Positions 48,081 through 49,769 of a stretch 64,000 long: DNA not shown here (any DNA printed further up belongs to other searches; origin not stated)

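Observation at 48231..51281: Divergently arranged sensor-less STAND NTPase and compact SF1 helicase at the head of a cassette array: defence-island-like neighbourhood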

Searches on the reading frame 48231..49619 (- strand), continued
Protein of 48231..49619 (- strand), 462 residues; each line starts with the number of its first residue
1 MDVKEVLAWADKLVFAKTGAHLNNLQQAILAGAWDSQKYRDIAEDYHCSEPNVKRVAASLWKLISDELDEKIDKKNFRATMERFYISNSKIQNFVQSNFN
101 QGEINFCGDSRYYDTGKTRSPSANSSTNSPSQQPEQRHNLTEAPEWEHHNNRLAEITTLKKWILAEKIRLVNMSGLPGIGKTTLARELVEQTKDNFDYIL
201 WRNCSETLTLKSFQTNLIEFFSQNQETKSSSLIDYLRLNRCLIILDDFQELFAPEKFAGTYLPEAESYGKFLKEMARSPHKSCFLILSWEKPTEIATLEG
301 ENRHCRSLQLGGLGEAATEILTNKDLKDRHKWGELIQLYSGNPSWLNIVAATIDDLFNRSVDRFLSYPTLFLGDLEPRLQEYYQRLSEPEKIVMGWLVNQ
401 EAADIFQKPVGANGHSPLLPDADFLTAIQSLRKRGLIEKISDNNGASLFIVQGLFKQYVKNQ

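Call 9: find_homologous_proteins(query=window:48234-49619:-)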
Query window:48234-49619:- (462 aa): 657 proteins with E <= 0.001 among 8000 candidates; the best 120 are listed.
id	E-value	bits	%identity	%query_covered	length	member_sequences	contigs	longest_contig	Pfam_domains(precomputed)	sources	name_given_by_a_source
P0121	0.0e+0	1059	100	100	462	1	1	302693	PF26355.1,PF05729.19,PF00004.36,PF13401.13,PF00931.29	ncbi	-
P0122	2.7e-283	957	92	100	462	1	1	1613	PF26355.1,PF05729.19,PF00004.36,PF13401.13,PF01637.25,PF00931.29,PF13191.13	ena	-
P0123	3.0e-283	957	92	100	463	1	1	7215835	PF26355.1,PF05729.19,PF00004.36,PF13401.13,PF01637.25,PF00931.29,PF13191.13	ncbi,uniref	ncbi:NB-ARC domain-containing protein [Planktothricoides raciborskii]|uniref:NB-ARC domain-containin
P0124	3.6e-283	957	92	100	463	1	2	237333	PF26355.1,PF05729.19,PF00004.36,PF13401.13,PF01637.25,PF20720.4,PF00931.29,PF13191.13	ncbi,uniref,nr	ncbi:NB-ARC domain-containing protein [Planktothricoides raciborskii]|uniref:NACHT domain-containing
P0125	6.1e-249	844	81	100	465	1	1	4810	PF26355.1,PF05729.19,PF00004.36,PF13401.13,PF01637.25,PF00931.29,PF13191.13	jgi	jgi:hypothetical protein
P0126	1.9e-239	813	79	100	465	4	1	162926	PF26355.1,PF05729.19,PF00004.36,PF13401.13,PF01637.25,PF00931.29,PF13191.13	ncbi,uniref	ncbi:NB-ARC domain-containing protein [Planktothricoides sp. SR001]|uniref:NB-ARC domain-containing 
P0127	3.1e-236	802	79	100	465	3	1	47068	PF26355.1,PF05729.19,PF00004.36,PF13401.13,PF01637.25,PF00931.29,PF13191.13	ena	-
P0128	2.2e-231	786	78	100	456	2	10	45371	PF26355.1,PF05729.19,PF00004.36,PF01637.25,PF00931.29,PF13191.13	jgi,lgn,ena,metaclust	jgi:DNA replication protein DnaC|metaclust:\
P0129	1.4e-219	747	79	91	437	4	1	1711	PF26355.1,PF05729.19,PF00004.36,PF13401.13,PF01637.25,PF00931.29,PF13191.13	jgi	-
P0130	2.4e-213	727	71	100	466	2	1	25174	PF26355.1,PF05729.19,PF00004.36,PF13401.13,PF01637.25,PF00931.29,PF13191.13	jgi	jgi:DNA replication protein DnaC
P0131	4.6e-209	713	69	100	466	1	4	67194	PF24883.3,PF26355.1,PF05729.19,PF13401.13,PF01637.25,PF00931.29,PF13191.13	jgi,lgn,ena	jgi:hypothetical protein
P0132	2.9e-208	710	69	100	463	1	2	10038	PF26355.1,PF05729.19,PF00004.36,PF13401.13,PF01637.25,PF00931.29,PF13191.13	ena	-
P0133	4.0e-207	706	69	100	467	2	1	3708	PF26355.1,PF05729.19,PF13401.13,PF01637.25,PF00931.29,PF13191.13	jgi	jgi:NB-ARC domain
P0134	7.4e-203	692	69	100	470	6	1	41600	PF24883.3,PF26355.1,PF05729.19,PF13401.13,PF01637.25,PF00931.29,PF13191.13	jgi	-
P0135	1.0e-201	689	68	100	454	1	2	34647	PF26355.1,PF00004.36,PF13401.13,PF01637.25,PF00931.29,PF13191.13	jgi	-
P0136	5.9e-201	686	67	100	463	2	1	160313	PF26355.1,PF05729.19,PF00004.36,PF13401.13,PF01637.25,PF00931.29,PF13191.13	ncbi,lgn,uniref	ncbi:NB-ARC domain-containing protein [Aerosakkonema funiforme]|uniref:NB-ARC domain-containing prot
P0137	4.8e-200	683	69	100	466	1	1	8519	PF26355.1,PF01637.25,PF00931.29,PF13191.13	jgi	jgi:ABC-type oligopeptide transport system ATPase subunit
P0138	4.2e-199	680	66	100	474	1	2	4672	PF13173.13,PF26355.1,PF05729.19,PF00004.36,PF13401.13,PF01637.25,PF20720.4,PF00931.29,PF13191.13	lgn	-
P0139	1.5e-198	678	67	100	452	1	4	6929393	PF26355.1,PF00004.36,PF13401.13,PF01637.25,PF00931.29,PF13191.13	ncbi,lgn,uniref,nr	ncbi:AAA family ATPase [Kamptonema formosum]|uniref:AAA family ATPase n=1 Tax=Kamptonema formosum Ta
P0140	2.8e-197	674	66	100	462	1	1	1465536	PF26355.1,PF05729.19,PF01637.25,PF00931.29,PF13191.13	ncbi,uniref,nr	ncbi:NACHT domain-containing protein [Oxynema sp. CENA135]|uniref:NB-ARC domain-containing protein n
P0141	1.7e-195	668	66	100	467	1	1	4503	PF26355.1,PF00004.36,PF01637.25,PF00931.29,PF13191.13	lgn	-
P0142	1.9e-195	668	66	100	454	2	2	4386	PF26355.1,PF00004.36,PF13401.13,PF01637.25,PF00931.29,PF13191.13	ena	-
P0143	6.1e-194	663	65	100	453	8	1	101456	PF26355.1,PF05729.19,PF00004.36,PF13401.13,PF01637.25,PF20720.4,PF00931.29,PF13191.13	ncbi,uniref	ncbi:NB-ARC domain-containing protein [Coleofasciculus sp. E1-EBD-02]|uniref:NB-ARC domain-containin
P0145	5.3e-192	657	65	100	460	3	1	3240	PF26355.1,PF00004.36,PF13401.13,PF01637.25,PF20720.4,PF00931.29,PF13191.13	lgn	-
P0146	5.7e-191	653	65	99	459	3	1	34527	PF26355.1,PF00004.36,PF13401.13,PF01637.25,PF00931.29,PF13191.13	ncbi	-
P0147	1.3e-190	652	65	100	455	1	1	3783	PF26355.1,PF05729.19,PF00004.36,PF13401.13,PF01637.25,PF00931.29,PF13191.13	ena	-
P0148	4.1e-190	650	64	100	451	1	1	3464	PF26355.1,PF00004.36,PF13401.13,PF01637.25,PF00931.29,PF13191.13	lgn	-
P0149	2.2e-189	648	64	99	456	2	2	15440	PF26355.1,PF05729.19,PF00004.36,PF01637.25,PF00931.29,PF13191.13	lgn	-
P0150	8.1e-189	646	66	97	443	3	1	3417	PF26355.1,PF05729.19,PF00004.36,PF13401.13,PF01637.25,PF00931.29,PF13191.13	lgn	-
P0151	8.1e-189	646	65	100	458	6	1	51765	PF26355.1,PF05729.19,PF00004.36,PF13401.13,PF01637.25,PF00931.29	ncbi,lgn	-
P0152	8.4e-189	646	65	100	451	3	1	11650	PF26355.1,PF05729.19,PF00004.36,PF13401.13,PF01637.25,PF00931.29,PF13191.13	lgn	-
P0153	9.0e-189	646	64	99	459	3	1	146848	PF26355.1,PF13401.13,PF01637.25,PF00931.29,PF13191.13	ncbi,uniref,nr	ncbi:NB-ARC domain-containing protein [Laspinema olomoucense]|uniref:NB-ARC domain-containing protei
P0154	1.3e-186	639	63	99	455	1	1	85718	PF26355.1,PF00931.29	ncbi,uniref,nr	ncbi:NB-ARC domain-containing protein [Oscillatoria sp. HE19RPO]|uniref:NB-ARC domain-containing pro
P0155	1.7e-185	635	63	99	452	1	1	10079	PF26355.1,PF05729.19,PF00004.36,PF01637.25,PF00931.29,PF13191.13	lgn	-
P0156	3.4e-185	634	62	99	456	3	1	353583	PF26355.1,PF00004.36,PF13401.13,PF00931.29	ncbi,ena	-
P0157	1.9e-184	632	63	99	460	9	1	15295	PF26355.1,PF13401.13,PF00931.29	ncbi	-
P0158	9.2e-184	629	62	100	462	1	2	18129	PF26355.1,PF00004.36,PF13401.13,PF01637.25,PF20720.4,PF00931.29,PF13191.13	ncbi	-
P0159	8.4e-182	623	63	99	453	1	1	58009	PF26355.1,PF13401.13,PF01637.25,PF00931.29,PF13191.13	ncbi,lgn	-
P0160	1.3e-180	619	61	100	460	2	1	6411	PF26355.1,PF13401.13,PF01637.25,PF00931.29,PF13191.13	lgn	-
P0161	5.2e-180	617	61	100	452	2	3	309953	PF26355.1,PF00004.36,PF13401.13,PF01637.25,PF00931.29,PF13191.13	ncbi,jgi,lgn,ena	-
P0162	1.6e-178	612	62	100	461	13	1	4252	PF26355.1,PF05729.19,PF00004.36,PF13401.13,PF01637.25,PF20720.4,PF00931.29,PF13191.13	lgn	-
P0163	1.6e-178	612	60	100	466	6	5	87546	PF24883.3,PF26355.1,PF05729.19,PF13401.13,PF01637.25,PF00931.29,PF13191.13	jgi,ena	-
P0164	6.3e-178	610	60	100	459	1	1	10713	PF26355.1,PF00004.36,PF13401.13,PF01637.25,PF00931.29,PF13191.13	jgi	jgi:hypothetical protein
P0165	1.1e-177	609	60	100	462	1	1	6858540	PF26355.1,PF00004.36,PF13401.13,PF01637.25,PF00931.29,PF13191.13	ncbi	ncbi:MAG: NB-ARC domain-containing protein [Phormidium sp.]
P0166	2.7e-177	608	62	100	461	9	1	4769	PF26355.1,PF05729.19,PF00004.36,PF13401.13,PF01637.25,PF20720.4,PF00931.29,PF13191.13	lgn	-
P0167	1.5e-176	606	60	100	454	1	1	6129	PF26355.1,PF05729.19,PF00004.36,PF13401.13,PF01637.25,PF00931.29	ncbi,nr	ncbi:MAG: ATP-binding protein [Desertifilum sp. SIO1I2]|nr:ATP-binding protein [Desertifilum sp. SIO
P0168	2.7e-176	605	62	100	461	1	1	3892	PF26355.1,PF00004.36,PF13401.13,PF01637.25,PF20720.4,PF00931.29,PF13191.13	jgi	-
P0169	6.0e-176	604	61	100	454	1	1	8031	PF26355.1,PF13401.13,PF20703.4,PF01637.25,PF00931.29,PF13191.13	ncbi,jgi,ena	-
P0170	9.4e-176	603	62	100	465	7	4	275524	PF26355.1,PF05729.19,PF01637.25,PF00931.29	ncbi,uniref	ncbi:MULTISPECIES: NB-ARC domain-containing protein [unclassified Microcoleus]|uniref:NB-ARC domain-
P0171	9.7e-176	603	61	100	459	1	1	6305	PF26355.1,PF00004.36,PF13401.13,PF01637.25,PF20720.4,PF00931.29,PF13191.13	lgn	-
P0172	3.9e-174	598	61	100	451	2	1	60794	PF26355.1,PF05729.19,PF00004.36,PF13401.13,PF01637.25,PF20720.4,PF00931.29,PF13191.13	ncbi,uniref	ncbi:NB-ARC domain-containing protein [Coleofasciculus sp.]|uniref:NB-ARC domain-containing protein 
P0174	7.2e-174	597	61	100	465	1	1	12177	PF26355.1,PF05729.19,PF01637.25,PF00931.29,PF13191.13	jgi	jgi:NB-ARC domain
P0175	1.8e-173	596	60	100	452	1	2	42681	PF26355.1,PF05729.19,PF00004.36,PF13401.13,PF01637.25,PF20720.4,PF00931.29,PF13191.13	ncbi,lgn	ncbi:MAG: hypothetical protein Fur0025_33090 [Oscillatoriaceae cyanobacterium]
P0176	1.5e-172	592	60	100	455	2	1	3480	PF26355.1,PF00004.36,PF13401.13,PF01637.25,PF00931.29,PF13191.13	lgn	-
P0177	3.5e-172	591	61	100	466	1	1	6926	PF26355.1,PF05729.19,PF20703.4,PF01637.25,PF00931.29,PF13191.13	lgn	-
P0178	4.5e-172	591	60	100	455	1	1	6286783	PF26355.1,PF05729.19,PF00004.36,PF13401.13,PF01637.25,PF00931.29,PF13191.13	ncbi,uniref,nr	ncbi:NB-ARC domain-containing protein [[Phormidium] sp. ETS-05]|uniref:NB-ARC domain-containing prot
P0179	5.6e-172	591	59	99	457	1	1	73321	PF26355.1,PF05729.19,PF00004.36,PF01637.25,PF00931.29,PF13191.13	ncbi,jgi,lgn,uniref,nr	ncbi:ATP-binding protein [Phormidium pseudopriestleyi FRX01]|uniref:ATP-binding protein n=1 Tax=Phor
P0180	6.6e-171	587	60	100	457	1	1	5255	PF26355.1,PF05729.19,PF01637.25,PF20720.4,PF00931.29,PF13191.13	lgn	-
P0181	4.3e-169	581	58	99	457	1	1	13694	PF26355.1,PF00004.36,PF13401.13,PF01637.25,PF00931.29,PF13191.13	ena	-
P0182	3.5e-168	578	59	100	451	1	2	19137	PF26355.1,PF05729.19,PF00004.36,PF13401.13,PF01637.25,PF00931.29,PF13191.13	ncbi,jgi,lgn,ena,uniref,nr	ncbi:MAG TPA: ATP-binding protein [Oscillatoriaceae cyanobacterium M33_DOE_052]|uniref:AAA family AT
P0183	1.0e-167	577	59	100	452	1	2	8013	PF24883.3,PF26355.1,PF05729.19,PF00004.36,PF13401.13,PF01637.25,PF20720.4,PF00931.29,PF13191.13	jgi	jgi:hypothetical protein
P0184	5.8e-167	574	58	100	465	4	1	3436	PF26355.1,PF00196.26,PF05729.19,PF13401.13,PF01637.25,PF20720.4,PF00931.29,PF13191.13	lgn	-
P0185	2.7e-166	572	58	100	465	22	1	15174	PF13173.13,PF26355.1,PF05729.19,PF13401.13,PF01637.25,PF20720.4,PF00931.29,PF13191.13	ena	-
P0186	3.1e-166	572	92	60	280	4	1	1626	PF26355.1,PF05729.19,PF00004.36,PF13401.13,PF01637.25,PF00931.29,PF13191.13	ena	-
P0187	1.6e-165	569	60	99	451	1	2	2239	PF26355.1,PF05729.19,PF13401.13,PF01637.25,PF00931.29,PF13191.13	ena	-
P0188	1.2e-164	566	59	99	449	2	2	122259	PF26355.1,PF05729.19,PF01637.25,PF00931.29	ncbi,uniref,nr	ncbi:NB-ARC domain-containing protein [Roseofilum reptotaenium CS-1145]|uniref:AAA family ATPase n=1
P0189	1.3e-164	566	58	100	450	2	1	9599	PF26355.1,PF00004.36,PF13401.13,PF01637.25,PF00931.29,PF13191.13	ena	-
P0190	6.5e-163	561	59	99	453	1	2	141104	PF26355.1,PF05729.19,PF01637.25,PF00931.29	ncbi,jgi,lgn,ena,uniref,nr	ncbi:NB-ARC domain-containing protein [Roseofilum sp. Guam]|uniref:NB-ARC domain-containing protein 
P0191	1.0e-162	560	58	100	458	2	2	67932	PF26355.1,PF05729.19,PF13401.13,PF01637.25,PF00931.29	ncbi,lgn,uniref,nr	ncbi:NB-ARC domain-containing protein [Planktothrix sp. FACHB-1365]|uniref:NB-ARC domain-containing 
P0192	1.6e-162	559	56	100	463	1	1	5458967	PF26355.1,PF05729.19,PF13401.13,PF01637.25,PF00931.29,PF13191.13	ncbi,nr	ncbi:putative WD repeat-containing protein alr2800 [Planktothrix rubescens]|nr:putative WD repeat-co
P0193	1.7e-162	559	59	99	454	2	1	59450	PF26355.1,PF13401.13,PF01637.25,PF00931.29,PF13191.13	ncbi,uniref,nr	ncbi:MAG: ATP-binding protein [Okeania sp. SIO3I5]|uniref:AAA family ATPase n=1 Tax=Okeania sp. SIO3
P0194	6.5e-162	557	57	99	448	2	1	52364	PF26355.1,PF05729.19,PF13401.13,PF01637.25,PF00931.29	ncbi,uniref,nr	ncbi:NB-ARC domain-containing protein [Roseofilum capinflatum]|uniref:NB-ARC domain-containing prote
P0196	2.7e-161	555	58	99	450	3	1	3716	PF26355.1,PF05729.19,PF13401.13,PF01637.25,PF00931.29,PF13191.13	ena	-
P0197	1.1e-160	553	58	100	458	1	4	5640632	PF26355.1,PF05729.19,PF13401.13,PF01637.25,PF00931.29,PF13191.13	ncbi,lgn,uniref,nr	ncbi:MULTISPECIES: NB-ARC domain-containing protein [Planktothrix]|uniref:NB-ARC domain-containing p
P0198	1.5e-160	553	56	100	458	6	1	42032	PF26355.1,PF00004.36,PF13401.13,PF01637.25,PF20720.4,PF00931.29,PF13191.13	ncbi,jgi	-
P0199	3.0e-160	552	57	100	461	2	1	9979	PF26355.1,PF00196.26,PF05729.19,PF13401.13,PF01637.25,PF20720.4,PF00931.29,PF13191.13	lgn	-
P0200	9.3e-160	550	57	100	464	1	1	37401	PF26355.1,PF00196.26,PF05729.19,PF13401.13,PF01637.25,PF20720.4,PF00931.29,PF13191.13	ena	-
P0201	7.2e-159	547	57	100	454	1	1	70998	PF26355.1,PF05729.19,PF13401.13,PF01637.25,PF00931.29,PF13191.13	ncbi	-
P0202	7.4e-158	544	55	99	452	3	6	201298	PF26355.1,PF01637.25,PF00931.29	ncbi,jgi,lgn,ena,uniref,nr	ncbi:NB-ARC domain-containing protein [Roseofilum sp. Belize Diploria]|uniref:NB-ARC domain-containi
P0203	7.7e-157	541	56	100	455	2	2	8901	PF13173.13,PF26355.1,PF05729.19,PF01637.25,PF20720.4,PF00931.29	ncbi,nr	ncbi:MAG: NB-ARC domain-containing protein [Trichodesmium sp. MO_231.B1]|nr:NB-ARC domain-containing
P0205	6.9e-156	538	56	100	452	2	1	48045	PF26355.1,PF05729.19,PF13401.13,PF01637.25,PF20720.4,PF00931.29,PF13191.13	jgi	-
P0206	8.0e-156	537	64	83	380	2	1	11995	PF26355.1,PF05729.19,PF20703.4,PF01637.25,PF00931.29,PF13191.13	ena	-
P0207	8.1e-156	537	56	100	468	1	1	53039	PF26355.1,PF05729.19,PF13401.13,PF01637.25,PF20720.4,PF00931.29,PF13191.13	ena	-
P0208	1.0e-155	537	57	99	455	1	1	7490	PF26355.1,PF05729.19,PF13401.13,PF13238.13,PF01637.25,PF00931.29,PF13191.13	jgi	-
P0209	1.3e-154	533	54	100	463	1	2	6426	PF26355.1,PF05729.19,PF13401.13,PF01637.25,PF00931.29,PF13191.13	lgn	-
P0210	1.9e-154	533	55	100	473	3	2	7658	PF26355.1,PF05729.19,PF13401.13,PF01637.25,PF20720.4,PF00931.29,PF13191.13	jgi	-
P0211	4.0e-154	532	56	100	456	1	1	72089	PF26355.1,PF05729.19,PF00931.29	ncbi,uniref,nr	ncbi:MAG: NACHT domain-containing protein [Okeania sp. SIO2C9]|uniref:NB-ARC domain-containing prote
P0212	3.2e-153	529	56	99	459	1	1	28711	PF24883.3,PF26355.1,PF05729.19,PF13401.13,PF01637.25,PF00931.29,PF13191.13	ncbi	-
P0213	5.3e-153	528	56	99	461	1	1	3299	PF26355.1,PF05729.19,PF13401.13,PF01637.25,PF00931.29,PF13191.13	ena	-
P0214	1.0e-152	527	55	100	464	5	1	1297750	PF26355.1,PF13401.13,PF01637.25,PF00931.29,PF13191.13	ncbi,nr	ncbi:MAG: AAA family ATPase [Hormoscilla sp. GM7CHS1pb]|nr:AAA family ATPase [Hormoscilla sp. GM7CHS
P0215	7.0e-152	524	55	100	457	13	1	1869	PF13173.13,PF26355.1,PF05729.19,PF13401.13,PF01637.25,PF20720.4,PF00931.29,PF13191.13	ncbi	-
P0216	1.6e-151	523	54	100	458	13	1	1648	PF26355.1,PF05729.19,PF00931.29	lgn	-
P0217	7.3e-151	521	55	100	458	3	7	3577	PF26355.1,PF01637.25,PF00931.29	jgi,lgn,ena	-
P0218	2.1e-149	516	55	99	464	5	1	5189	PF26355.1,PF05729.19,PF13401.13,PF01637.25,PF00931.29,PF13191.13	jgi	jgi:hypothetical protein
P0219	2.2e-149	516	53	100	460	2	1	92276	PF26355.1,PF05729.19,PF13401.13,PF01637.25,PF00931.29,PF13191.13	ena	-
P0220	2.0e-148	513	54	100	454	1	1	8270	PF26355.1,PF05729.19,PF13401.13,PF01637.25,PF00931.29,PF13191.13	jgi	jgi:NB-ARC domain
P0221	3.7e-148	512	53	100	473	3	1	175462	PF26355.1,PF13401.13,PF01637.25,PF00931.29,PF13191.13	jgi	-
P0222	7.7e-148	511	52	100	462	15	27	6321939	PF26355.1,PF05729.19,PF13401.13,PF01637.25,PF20720.4,PF00931.29,PF13191.13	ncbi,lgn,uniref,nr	ncbi:MAG: NB-ARC domain-containing protein [Limnospira sp. PMC 1291.21]|uniref:NB-ARC domain-contain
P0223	1.2e-147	510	53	100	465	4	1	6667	PF26355.1,PF05729.19,PF13401.13,PF01637.25,PF20720.4,PF00931.29,PF13191.13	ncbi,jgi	jgi:hypothetical protein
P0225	3.7e-147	509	54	100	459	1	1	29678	PF26355.1,PF05729.19,PF13401.13,PF01637.25,PF00931.29,PF13191.13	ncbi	ncbi:MAG: NB-ARC domain-containing protein [Hormoscilla sp.]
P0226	6.8e-147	508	54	100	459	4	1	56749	PF26355.1,PF01637.25,PF00931.29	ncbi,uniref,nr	ncbi:MAG: AAA family ATPase [Okeania sp. SIO3B5]|uniref:NB-ARC domain-containing protein n=1 Tax=Oke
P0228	2.1e-144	500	52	100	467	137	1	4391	PF13173.13,PF26355.1,PF05729.19,PF13401.13,PF01637.25,PF20720.4,PF00931.29,PF13191.13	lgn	-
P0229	1.1e-142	494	53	100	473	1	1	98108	PF26355.1,PF13401.13,PF01637.25,PF00931.29,PF13191.13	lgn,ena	-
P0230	2.5e-142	493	53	100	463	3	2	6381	PF26355.1,PF05729.19,PF13401.13,PF01637.25,PF20720.4,PF00931.29,PF13191.13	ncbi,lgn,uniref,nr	ncbi:NB-ARC domain-containing protein [Lyngbya sp. PCC 8106]|uniref:NB-ARC domain-containing protein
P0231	2.2e-141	490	54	95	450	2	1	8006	PF26355.1,PF05729.19,PF13401.13,PF01637.25,PF00931.29,PF13191.13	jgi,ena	-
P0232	9.7e-141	488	51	100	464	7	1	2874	PF26355.1,PF05729.19,PF13401.13,PF01637.25,PF00931.29,PF13191.13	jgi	jgi:WD-40 repeat-containing protein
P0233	1.1e-140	487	51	100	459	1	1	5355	PF26355.1,PF05729.19,PF13401.13,PF01637.25,PF00931.29,PF13191.13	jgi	jgi:thymidylate kinase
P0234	1.2e-140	487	50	100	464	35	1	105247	PF26355.1,PF05729.19,PF13401.13,PF01637.25,PF00931.29,PF13191.13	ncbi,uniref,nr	ncbi:WD-repeat protein [Planktothrix agardhii]|uniref:NB-ARC domain-containing protein n=1 Tax=Plank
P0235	3.0e-140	486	53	100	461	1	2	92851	PF26355.1,PF05729.19,PF13401.13,PF01637.25,PF20720.4,PF00931.29,PF13191.13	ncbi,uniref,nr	ncbi:NB-ARC domain-containing protein [Limnoraphis robusta Tam1]|uniref:NB-ARC domain-containing pro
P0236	3.4e-140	486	51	100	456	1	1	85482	PF26355.1,PF13401.13,PF01637.25,PF00931.29,PF13191.13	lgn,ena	-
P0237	7.4e-140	485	51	100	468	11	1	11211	PF26355.1,PF05729.19,PF13401.13,PF01637.25,PF00931.29,PF13191.13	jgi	jgi:ABC-type oligopeptide transport system ATPase subunit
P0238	1.0e-139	484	53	100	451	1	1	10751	PF26355.1,PF05729.19,PF13401.13,PF01637.25,PF20720.4,PF00931.29,PF13191.13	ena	-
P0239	1.2e-139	484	52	100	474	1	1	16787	PF26355.1,PF05729.19,PF13401.13,PF01637.25,PF20720.4,PF00931.29,PF13191.13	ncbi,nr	ncbi:MAG: ATP-binding protein [Lyngbya sp.]|nr:ATP-binding protein [Lyngbya sp.]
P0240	2.9e-138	479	50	100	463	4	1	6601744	PF26355.1,PF05729.19,PF13401.13,PF01637.25,PF20720.4,PF00931.29,PF13191.13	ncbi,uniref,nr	ncbi:NB-ARC domain-containing protein [Planktothrix pseudagardhii]|uniref:WD repeat-containing prote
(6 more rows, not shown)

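Call 15: find_encoding_contigs(protein=P0123, flank=6000, max_places=3)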
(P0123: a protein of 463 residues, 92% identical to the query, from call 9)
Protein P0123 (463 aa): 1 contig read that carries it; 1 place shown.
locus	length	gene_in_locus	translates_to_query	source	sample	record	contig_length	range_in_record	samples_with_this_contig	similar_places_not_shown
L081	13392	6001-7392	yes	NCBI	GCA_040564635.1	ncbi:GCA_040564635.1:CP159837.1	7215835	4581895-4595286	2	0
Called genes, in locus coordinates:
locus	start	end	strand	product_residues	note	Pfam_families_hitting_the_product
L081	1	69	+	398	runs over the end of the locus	PF00535:Glycos_transf_2, PF13432:TPR_16 (weak), PF13414:TPR_11, PF13424:TPR_12, PF00515:TPR_1, PF13414:TPR_11, PF13432:TPR_16, PF14559:TPR_19, +10 more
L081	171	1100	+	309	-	PF00353:HemolysinCabind (weak)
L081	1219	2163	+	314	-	PF00353:HemolysinCabind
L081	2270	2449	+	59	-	-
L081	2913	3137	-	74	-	-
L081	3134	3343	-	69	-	-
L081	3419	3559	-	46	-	-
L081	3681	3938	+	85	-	-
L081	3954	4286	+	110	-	-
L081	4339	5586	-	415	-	PF25199:nSTAND_NTPase5 (faint), PF00580:UvrD-helicase (weak), PF13245:AAA_19, PF13604:AAA_30 (weak), PF09848:SLFN-g3_helicase (faint), PF13401:AAA_22 (weak), PF13361:UvrD_C (faint)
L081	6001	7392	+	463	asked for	PF26355:HTH_VMAP-M9, PF00931:NB-ARC, PF01637:ATPase_2 (weak), PF13191:AAA_16 (faint), PF00004:AAA (weak), PF05729:NACHT, PF13401:AAA_22 (weak)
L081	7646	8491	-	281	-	PF00528:BPD_transp_1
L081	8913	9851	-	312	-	PF00528:BPD_transp_1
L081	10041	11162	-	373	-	PF01547:SBP_bac_1, PF13416:SBP_bac_8, PF13343:SBP_bac_6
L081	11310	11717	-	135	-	-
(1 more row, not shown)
